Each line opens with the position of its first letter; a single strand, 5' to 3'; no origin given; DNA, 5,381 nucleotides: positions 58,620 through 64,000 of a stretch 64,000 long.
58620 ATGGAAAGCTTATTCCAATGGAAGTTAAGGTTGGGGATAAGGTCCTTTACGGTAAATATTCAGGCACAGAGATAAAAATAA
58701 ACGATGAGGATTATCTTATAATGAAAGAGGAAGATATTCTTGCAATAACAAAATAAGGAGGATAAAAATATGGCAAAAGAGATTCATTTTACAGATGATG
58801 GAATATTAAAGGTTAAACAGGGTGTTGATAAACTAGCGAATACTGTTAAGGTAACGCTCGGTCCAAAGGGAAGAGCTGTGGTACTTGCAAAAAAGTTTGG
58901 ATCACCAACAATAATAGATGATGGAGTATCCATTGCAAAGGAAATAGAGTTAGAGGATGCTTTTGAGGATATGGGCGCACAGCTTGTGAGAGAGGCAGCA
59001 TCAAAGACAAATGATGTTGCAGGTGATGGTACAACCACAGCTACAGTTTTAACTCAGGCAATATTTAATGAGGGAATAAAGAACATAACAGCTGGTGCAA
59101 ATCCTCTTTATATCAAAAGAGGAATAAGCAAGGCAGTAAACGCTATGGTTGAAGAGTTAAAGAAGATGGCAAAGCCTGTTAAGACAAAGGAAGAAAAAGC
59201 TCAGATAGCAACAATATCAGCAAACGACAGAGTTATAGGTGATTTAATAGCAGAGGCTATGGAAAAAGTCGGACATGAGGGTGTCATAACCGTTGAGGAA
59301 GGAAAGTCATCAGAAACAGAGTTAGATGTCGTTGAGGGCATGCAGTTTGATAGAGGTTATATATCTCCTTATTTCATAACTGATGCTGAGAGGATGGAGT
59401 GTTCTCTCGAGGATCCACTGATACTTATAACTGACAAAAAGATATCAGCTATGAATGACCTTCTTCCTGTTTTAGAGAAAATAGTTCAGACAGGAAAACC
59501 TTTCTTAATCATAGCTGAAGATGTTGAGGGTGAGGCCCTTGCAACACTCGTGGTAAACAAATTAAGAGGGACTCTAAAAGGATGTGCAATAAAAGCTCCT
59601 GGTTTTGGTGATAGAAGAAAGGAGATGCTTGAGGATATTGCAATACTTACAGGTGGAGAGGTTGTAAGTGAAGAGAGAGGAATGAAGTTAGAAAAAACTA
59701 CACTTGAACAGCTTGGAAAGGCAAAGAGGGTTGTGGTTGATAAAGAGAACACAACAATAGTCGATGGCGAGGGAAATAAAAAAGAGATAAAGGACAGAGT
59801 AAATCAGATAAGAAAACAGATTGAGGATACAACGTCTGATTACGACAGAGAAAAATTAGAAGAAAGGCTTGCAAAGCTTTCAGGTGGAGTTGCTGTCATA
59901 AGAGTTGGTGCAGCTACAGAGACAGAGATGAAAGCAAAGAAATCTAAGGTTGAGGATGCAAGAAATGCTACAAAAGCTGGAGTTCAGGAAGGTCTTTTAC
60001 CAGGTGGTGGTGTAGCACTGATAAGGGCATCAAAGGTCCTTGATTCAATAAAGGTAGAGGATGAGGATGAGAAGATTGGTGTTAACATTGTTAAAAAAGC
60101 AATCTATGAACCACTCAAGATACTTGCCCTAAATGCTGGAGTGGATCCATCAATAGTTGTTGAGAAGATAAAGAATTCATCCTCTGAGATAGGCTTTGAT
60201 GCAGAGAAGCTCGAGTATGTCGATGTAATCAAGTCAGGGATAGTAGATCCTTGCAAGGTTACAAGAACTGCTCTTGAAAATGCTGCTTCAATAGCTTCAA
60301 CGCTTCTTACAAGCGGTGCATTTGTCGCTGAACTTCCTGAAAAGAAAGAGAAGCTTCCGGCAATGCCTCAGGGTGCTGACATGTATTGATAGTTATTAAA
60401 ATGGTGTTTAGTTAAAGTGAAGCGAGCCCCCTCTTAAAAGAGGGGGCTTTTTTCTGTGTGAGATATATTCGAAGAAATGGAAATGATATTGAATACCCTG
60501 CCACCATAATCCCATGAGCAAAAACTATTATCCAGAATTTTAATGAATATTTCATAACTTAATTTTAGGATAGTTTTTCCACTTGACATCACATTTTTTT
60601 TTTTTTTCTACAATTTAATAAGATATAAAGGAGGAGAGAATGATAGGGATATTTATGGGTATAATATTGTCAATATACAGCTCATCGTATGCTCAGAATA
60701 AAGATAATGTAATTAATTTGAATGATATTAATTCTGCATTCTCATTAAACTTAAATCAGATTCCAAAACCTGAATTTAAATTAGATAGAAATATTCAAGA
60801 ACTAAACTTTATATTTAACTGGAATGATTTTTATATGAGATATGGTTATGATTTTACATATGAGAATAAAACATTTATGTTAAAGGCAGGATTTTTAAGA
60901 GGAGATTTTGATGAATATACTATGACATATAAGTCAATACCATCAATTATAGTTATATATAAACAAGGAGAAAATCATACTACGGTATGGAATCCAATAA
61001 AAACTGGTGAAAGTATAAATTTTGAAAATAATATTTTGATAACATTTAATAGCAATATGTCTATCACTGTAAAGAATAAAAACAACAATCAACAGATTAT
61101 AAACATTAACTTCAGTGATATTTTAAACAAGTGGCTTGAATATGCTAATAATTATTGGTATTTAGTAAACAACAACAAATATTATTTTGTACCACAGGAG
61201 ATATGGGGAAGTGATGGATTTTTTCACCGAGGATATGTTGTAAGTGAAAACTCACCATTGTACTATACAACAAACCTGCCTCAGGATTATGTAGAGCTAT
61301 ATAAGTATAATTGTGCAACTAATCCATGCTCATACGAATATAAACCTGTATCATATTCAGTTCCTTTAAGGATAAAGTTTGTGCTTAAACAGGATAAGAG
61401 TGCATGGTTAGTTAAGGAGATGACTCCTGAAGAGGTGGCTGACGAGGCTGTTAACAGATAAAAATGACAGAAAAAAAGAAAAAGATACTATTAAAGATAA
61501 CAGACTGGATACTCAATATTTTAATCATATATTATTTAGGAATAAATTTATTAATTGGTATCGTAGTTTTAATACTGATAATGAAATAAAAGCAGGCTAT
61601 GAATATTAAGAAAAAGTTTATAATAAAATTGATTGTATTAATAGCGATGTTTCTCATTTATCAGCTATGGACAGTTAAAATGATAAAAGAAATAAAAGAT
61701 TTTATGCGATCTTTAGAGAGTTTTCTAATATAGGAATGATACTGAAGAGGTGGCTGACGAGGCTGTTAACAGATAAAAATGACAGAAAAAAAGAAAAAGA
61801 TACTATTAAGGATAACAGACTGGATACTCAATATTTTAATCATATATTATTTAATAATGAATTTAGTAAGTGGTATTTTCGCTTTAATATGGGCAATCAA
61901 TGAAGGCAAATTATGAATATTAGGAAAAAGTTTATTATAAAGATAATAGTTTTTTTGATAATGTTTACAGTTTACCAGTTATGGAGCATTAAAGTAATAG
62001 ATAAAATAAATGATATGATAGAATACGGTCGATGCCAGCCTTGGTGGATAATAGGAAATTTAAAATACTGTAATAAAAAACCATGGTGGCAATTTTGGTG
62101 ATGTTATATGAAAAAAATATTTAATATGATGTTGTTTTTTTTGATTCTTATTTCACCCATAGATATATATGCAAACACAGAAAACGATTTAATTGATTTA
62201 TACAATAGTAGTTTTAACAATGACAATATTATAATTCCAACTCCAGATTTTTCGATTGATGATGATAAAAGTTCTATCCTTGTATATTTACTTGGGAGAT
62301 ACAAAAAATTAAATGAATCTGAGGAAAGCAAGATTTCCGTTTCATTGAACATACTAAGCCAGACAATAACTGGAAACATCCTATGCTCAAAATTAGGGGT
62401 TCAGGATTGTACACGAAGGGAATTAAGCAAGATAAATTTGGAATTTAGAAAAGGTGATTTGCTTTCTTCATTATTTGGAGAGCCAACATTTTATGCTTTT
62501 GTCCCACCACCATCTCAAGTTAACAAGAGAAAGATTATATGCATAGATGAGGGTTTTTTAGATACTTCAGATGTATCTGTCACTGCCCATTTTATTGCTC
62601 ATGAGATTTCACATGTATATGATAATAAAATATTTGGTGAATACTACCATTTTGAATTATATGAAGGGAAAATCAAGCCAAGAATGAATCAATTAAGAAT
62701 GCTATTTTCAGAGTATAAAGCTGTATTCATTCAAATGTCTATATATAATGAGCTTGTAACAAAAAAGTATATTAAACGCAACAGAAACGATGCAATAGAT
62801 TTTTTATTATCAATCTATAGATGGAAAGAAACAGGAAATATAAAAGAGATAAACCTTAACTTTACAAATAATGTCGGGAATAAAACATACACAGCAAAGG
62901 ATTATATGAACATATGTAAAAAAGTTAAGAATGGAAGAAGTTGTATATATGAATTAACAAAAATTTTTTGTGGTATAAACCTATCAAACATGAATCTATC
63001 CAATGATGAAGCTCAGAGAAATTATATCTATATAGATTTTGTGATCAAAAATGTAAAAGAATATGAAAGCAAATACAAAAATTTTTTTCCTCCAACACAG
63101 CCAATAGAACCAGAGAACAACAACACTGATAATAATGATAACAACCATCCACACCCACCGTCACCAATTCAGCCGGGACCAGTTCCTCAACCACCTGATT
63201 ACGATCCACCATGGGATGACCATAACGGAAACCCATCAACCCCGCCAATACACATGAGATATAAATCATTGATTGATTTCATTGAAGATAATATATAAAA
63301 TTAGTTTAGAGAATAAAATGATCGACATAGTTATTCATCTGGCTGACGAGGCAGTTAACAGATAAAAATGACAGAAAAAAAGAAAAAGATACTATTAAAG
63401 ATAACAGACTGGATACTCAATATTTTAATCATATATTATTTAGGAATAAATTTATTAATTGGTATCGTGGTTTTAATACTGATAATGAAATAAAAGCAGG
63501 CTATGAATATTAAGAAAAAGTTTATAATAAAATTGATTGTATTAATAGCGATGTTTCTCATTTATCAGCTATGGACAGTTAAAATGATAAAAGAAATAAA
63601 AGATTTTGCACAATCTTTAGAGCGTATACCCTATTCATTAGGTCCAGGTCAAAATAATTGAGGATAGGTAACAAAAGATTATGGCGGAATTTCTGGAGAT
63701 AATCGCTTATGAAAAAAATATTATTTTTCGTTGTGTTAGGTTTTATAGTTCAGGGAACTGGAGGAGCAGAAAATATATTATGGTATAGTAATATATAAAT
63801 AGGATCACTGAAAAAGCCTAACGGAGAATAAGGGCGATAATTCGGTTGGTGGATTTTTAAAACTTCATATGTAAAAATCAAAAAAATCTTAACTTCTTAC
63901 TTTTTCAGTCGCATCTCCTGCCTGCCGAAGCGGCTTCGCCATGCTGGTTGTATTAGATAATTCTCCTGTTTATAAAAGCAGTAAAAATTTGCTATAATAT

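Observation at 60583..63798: Unrecognised tandem cassette array: variable secreted proteins alternating with a conserved 'C-terminal stub + two mini membrane ORFs' junction module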

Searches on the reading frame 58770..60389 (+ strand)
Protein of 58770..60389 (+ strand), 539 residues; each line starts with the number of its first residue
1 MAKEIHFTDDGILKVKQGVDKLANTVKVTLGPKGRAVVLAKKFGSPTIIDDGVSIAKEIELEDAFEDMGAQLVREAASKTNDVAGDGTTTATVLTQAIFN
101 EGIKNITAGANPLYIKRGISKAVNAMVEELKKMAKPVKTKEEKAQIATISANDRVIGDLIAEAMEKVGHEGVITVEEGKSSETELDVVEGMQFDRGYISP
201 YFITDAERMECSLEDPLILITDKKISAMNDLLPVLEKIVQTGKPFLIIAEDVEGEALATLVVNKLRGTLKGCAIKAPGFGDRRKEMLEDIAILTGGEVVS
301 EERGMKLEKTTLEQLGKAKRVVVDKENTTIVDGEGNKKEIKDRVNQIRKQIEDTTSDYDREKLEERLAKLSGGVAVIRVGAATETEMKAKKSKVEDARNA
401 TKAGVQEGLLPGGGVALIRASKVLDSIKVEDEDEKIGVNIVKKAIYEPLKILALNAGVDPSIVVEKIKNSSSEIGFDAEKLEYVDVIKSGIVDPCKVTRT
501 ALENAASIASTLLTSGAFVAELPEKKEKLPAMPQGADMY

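Call 11: find_encoding_contigs(protein=window:58770-60389:+, flank=10000, max_places=10)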
Protein window:58770-60389:+ (539 aa): 16 contigs read that carry it; 10 places shown.
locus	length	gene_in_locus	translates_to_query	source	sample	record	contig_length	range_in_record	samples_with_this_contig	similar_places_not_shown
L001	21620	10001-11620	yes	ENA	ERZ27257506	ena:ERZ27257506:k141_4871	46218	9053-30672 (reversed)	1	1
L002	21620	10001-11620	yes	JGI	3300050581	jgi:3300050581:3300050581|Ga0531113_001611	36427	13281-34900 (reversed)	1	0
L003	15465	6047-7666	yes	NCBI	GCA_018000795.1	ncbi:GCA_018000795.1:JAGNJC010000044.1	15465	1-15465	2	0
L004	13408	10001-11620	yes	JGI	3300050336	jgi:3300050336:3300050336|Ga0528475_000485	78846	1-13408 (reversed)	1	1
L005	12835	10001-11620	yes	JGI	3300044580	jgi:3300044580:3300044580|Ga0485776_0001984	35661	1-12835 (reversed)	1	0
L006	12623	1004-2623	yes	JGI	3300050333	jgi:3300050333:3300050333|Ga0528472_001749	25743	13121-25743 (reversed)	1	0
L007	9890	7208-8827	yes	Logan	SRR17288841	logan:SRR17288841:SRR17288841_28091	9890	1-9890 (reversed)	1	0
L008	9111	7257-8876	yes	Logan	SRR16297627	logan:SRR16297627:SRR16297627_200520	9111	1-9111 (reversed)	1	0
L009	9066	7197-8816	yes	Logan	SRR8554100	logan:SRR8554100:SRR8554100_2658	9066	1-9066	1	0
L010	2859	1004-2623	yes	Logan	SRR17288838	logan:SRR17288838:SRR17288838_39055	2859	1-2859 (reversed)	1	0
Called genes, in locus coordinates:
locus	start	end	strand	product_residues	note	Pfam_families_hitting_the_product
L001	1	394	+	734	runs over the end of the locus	PF13491:FtsK_4TM, PF17854:FtsK_alpha, PF01580:FtsK_SpoIIIE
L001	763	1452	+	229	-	PF03548:LolA (weak)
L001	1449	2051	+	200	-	PF01066:CDP-OH_P_transf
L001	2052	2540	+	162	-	PF04608:PgpA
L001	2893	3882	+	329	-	-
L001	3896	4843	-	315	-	PF13428:TPR_14 (faint), PF13432:TPR_16 (faint), PF14559:TPR_19 (faint), PF25062:ARM_TT21_N (faint), PF12895:ANAPC3 (faint), PF13424:TPR_12 (faint), PF13431:TPR_17 (faint), PF00515:TPR_1 (faint), +2 more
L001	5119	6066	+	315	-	PF00072:Response_reg, PF00990:GGDEF, PF22335:Cas10-Cmr2_palm2 (faint)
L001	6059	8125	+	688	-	PF00069:Pkinase, PF07714:PK_Tyr_Ser-Thr, PF03109:ABC1 (weak)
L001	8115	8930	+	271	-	PF00481:PP2C, PF13672:PP2C_2, PF07228:SpoIIE (weak)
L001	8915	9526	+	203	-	PF16697:Yop-YscD_cpl, PF00498:FHA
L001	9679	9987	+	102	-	PF00166:Cpn10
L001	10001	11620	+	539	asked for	PF00118:Cpn60_TCP1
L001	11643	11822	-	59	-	-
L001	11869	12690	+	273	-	-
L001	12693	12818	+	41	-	-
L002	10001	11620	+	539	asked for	PF00118:Cpn60_TCP1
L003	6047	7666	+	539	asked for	PF00118:Cpn60_TCP1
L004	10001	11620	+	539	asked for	PF00118:Cpn60_TCP1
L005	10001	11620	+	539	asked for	PF00118:Cpn60_TCP1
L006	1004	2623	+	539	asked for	PF00118:Cpn60_TCP1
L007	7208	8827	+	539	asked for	PF00118:Cpn60_TCP1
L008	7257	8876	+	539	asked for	PF00118:Cpn60_TCP1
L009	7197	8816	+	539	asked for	PF00118:Cpn60_TCP1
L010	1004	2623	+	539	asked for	PF00118:Cpn60_TCP1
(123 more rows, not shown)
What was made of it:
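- The flanks are core genes, groEL and yggS (call 11).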

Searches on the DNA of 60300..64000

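Call 67: search_rna_families(source=window, start=60300, end=64000, threshold=evalue, max_evalue=1)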
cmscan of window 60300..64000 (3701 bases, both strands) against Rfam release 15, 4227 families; matches with E-value up to 1: 2.
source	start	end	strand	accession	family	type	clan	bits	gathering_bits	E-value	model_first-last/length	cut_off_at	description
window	63260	63347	+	RF02773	TrxA_thermometer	Cis-reg; thermoregulator;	-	25.3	58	0.48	1-88/88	no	TrxA 5' UTR thermometer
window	60402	60510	-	RF02621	BSnc120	Gene; sRNA;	-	19.9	114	0.54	1-88/88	no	Brucella sRNA 120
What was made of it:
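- Tried and rejected: Rfam found nothing on 60300-64000 (call 67).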
